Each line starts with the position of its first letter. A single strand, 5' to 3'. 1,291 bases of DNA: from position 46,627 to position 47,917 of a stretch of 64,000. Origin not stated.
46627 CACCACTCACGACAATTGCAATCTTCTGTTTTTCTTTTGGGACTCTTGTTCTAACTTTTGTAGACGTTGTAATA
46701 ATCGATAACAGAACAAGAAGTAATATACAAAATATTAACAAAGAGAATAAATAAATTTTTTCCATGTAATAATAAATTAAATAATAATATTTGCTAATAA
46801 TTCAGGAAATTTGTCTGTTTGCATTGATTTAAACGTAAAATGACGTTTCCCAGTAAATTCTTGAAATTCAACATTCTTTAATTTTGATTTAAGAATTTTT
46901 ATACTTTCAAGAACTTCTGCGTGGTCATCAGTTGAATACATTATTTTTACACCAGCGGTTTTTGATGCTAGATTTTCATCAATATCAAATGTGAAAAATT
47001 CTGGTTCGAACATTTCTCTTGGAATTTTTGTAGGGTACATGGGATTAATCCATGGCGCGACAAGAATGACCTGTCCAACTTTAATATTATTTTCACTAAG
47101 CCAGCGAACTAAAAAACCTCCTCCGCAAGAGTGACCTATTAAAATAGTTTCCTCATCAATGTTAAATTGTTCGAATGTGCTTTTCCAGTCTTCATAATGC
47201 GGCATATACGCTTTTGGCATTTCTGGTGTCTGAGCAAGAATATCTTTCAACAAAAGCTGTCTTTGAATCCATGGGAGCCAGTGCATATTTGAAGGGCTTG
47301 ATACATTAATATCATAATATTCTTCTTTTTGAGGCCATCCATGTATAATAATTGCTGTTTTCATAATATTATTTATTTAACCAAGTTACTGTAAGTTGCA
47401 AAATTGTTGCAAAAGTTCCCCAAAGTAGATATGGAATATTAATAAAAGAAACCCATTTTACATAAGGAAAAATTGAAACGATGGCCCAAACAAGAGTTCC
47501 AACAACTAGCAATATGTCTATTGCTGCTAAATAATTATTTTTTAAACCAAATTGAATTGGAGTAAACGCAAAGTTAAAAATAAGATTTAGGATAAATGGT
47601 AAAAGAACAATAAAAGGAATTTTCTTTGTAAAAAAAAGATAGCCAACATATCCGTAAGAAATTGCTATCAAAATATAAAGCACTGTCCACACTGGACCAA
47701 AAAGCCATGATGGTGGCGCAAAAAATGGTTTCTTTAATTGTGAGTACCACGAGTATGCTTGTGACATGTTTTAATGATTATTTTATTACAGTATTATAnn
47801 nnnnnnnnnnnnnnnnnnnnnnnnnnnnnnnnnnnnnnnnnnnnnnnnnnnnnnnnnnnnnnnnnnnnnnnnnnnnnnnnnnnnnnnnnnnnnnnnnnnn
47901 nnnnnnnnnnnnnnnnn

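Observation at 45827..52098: A co-oriented lipid-active locus of patatin phospholipase, YdeN serine hydrolase, TspO and a 1272-aa surface beta-helix/lipase giant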

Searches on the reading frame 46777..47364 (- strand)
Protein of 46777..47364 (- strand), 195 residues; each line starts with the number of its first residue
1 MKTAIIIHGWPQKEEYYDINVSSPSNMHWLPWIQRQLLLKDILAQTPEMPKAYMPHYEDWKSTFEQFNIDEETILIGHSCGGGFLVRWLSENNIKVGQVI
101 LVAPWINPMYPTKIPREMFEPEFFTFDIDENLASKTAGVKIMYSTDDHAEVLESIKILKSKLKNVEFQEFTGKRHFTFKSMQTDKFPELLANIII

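Call 3: search_protein_families(library=pfam, proteins=[window:46777-47364:-], max_evalue=0.01)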
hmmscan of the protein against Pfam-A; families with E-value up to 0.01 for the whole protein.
window:46777-47364:- (195 aa): 3 families
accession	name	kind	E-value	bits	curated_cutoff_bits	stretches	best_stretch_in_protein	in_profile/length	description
PF06821.19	Ser_hydrolase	-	3.6e-09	37.2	22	1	25-107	11-93/172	Serine hydrolase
PF00561.26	Abhydrolase_1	-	9.7e-07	29.1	25.8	1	64-113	62-110/245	alpha/beta hydrolase fold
PF12146.15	Hydrolase_4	-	4.7e-05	23.2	27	1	69-111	74-116/239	Serine aminopeptidase, S33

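Call 19: search_protein_families(library=ncbifam, proteins=[window:46777-47364:-], max_evalue=0.01)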
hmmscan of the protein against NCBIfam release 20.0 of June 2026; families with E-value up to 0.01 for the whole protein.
window:46777-47364:- (195 aa): 1 family
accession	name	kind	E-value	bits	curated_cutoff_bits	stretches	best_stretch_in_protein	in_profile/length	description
NF058580.1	lipase_V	equivalog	0.00074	19.2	300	0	127-180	173-226/230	EstV family lipase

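Call 75: search_solved_structures(query=window:46777-47364:-, max_evalue=0.01, show_alignments=1)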
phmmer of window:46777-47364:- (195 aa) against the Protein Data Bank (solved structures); distinct sequences matched with E-value up to 0.01: 1.
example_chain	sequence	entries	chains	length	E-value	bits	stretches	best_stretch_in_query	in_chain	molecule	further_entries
1uxo_A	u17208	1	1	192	2.4e-11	46.9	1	20-118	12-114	Putative hydrolase YdeN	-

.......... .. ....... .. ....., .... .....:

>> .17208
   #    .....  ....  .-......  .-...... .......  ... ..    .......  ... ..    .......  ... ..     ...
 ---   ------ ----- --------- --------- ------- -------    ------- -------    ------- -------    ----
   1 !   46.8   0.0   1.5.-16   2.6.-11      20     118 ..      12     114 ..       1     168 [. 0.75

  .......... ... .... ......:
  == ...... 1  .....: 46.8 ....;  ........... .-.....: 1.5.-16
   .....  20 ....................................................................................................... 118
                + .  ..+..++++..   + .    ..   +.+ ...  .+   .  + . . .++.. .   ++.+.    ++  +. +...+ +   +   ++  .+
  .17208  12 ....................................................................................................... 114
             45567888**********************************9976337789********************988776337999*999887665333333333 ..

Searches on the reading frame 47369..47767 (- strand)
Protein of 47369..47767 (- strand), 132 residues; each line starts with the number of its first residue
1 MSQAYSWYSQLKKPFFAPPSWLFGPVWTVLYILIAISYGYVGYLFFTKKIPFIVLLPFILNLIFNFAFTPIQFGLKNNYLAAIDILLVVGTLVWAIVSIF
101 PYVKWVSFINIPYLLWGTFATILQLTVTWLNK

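Call 3: search_protein_families(library=pfam, proteins=[window:47369-47767:-], max_evalue=0.01)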
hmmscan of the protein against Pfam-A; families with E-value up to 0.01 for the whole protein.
window:47369-47767:- (132 aa): 1 family
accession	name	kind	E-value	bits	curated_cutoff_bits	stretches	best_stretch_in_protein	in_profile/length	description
PF03073.20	TspO_MBR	-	1.4e-28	99.9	24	1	4-130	20-145/145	TspO/MBR family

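Call 19: search_protein_families(library=ncbifam, proteins=[window:47369-47767:-], max_evalue=0.01)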
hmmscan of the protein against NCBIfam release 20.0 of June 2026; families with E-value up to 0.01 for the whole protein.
window:47369-47767:- (132 aa): 1 family
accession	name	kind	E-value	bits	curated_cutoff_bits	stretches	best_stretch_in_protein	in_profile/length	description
NF047825.1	T-richsensTspOAlph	equivalog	6.2e-17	62.2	180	1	4-131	25-148/152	tryptophan-rich sensory protein TspO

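Call 45: search_solved_structures(query=window:47369-47767:-, max_evalue=0.001, show_alignments=2)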
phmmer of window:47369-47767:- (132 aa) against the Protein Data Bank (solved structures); distinct sequences matched with E-value up to 0.001: 8.
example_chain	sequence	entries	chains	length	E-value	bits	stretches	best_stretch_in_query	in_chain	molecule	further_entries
4ryi_A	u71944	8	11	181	9.9e-16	61.5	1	6-130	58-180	Integral membrane protein | Tryptophan-rich protein TspO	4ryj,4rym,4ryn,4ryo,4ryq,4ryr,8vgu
8e7x_A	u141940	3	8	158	5.5e-13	52.6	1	6-128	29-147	Tryptophan-rich sensory protein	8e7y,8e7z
4uc3_A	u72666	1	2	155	4.1e-12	49.8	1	6-128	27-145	TRANSLOCATOR PROTEIN TSPO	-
4uc2_A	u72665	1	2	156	1.4e-11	48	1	6-127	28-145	TRANSLOCATOR PROTEIN TSPO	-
4uc1_A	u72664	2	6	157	1.5e-11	48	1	6-127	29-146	Translocator protein TspO | Tryptophan-rich sensory protein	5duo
8e7w_A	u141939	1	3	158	1.5e-11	48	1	6-127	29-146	Tryptophan-rich sensory protein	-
2mgy_A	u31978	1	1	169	1.8e-10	44.5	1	4-127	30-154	Translocator protein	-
2n02_A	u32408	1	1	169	6e-10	42.8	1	4-127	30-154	Translocator protein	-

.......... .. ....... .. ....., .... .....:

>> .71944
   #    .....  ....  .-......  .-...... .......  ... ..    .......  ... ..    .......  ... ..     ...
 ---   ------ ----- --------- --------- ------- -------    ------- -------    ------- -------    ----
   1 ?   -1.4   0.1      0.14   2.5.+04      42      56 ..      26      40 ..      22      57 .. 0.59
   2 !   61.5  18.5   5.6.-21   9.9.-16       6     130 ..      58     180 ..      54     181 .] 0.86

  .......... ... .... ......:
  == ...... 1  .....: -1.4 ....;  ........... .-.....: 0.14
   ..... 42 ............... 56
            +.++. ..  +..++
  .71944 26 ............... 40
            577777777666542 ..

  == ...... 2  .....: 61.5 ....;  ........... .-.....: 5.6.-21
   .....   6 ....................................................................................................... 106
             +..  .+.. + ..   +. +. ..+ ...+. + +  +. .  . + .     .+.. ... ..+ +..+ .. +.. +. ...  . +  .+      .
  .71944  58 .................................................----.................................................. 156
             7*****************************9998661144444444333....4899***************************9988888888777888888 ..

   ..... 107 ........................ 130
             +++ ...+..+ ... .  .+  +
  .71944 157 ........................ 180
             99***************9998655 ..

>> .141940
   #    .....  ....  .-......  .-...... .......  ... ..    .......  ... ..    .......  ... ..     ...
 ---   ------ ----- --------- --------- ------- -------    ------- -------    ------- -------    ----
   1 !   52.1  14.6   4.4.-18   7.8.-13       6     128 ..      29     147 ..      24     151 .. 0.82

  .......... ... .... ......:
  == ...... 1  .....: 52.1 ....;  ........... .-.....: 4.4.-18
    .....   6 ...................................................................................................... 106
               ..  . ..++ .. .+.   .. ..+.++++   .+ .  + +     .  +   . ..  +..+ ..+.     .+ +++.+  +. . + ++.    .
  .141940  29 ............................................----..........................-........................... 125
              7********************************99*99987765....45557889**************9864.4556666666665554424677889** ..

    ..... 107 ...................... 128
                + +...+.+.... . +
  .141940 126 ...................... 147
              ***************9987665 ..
